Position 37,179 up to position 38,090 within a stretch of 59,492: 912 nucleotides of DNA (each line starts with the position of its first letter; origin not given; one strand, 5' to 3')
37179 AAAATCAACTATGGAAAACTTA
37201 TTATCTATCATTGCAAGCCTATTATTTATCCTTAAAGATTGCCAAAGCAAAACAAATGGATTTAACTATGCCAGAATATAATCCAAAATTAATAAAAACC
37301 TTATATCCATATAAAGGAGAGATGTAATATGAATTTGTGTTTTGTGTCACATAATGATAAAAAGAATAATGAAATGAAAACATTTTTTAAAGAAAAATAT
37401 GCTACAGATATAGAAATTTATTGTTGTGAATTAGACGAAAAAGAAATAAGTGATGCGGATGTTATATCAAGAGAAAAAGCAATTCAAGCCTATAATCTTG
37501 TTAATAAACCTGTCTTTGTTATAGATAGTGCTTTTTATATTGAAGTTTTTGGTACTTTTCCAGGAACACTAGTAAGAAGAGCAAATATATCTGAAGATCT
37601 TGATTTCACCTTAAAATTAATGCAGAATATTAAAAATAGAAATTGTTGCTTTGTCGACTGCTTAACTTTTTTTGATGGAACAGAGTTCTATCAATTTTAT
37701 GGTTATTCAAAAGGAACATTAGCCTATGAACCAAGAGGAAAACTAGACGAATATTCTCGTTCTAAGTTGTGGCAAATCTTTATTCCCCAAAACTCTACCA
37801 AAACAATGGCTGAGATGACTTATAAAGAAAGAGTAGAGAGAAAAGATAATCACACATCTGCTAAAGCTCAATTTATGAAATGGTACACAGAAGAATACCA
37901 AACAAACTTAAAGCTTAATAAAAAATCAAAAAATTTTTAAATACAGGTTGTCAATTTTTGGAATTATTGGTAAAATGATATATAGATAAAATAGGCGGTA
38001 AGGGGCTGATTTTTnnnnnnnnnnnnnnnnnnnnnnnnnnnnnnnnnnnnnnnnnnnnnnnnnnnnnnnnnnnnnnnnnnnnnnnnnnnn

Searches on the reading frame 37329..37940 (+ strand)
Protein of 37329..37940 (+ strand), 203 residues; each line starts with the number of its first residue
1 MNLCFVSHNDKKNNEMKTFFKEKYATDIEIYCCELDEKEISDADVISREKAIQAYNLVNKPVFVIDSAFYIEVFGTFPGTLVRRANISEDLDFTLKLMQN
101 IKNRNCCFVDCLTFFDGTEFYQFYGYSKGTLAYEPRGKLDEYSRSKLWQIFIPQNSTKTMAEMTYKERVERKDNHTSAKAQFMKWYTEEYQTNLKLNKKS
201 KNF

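Call 7: search_protein_families(library=ncbifam, proteins=[window:37329-37940:+])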
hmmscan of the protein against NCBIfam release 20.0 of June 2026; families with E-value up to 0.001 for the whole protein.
window:37329-37940:+ (203 aa): 4 families
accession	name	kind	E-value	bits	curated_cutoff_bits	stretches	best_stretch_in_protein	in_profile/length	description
NF011396.0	PRK14821.1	equivalog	2e-25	89.4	203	1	1-189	1-183/185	XTP/dITP diphosphatase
TIGR00042.1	TIGR00042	equivalog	8.9e-23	80.6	145.35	1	3-185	2-182/184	RdgB/HAM1 family non-canonical purine NTP pyrophosphatase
NF011399.0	PRK14824.1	subfamily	6.6e-09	35.5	267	1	55-168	60-183/206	putative deoxyribonucleotide triphosphate pyrophosphatase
NF011398.0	PRK14823.1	equivalog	7.3e-08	32.5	272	1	1-170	1-173/191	non-canonical purine NTP diphosphatase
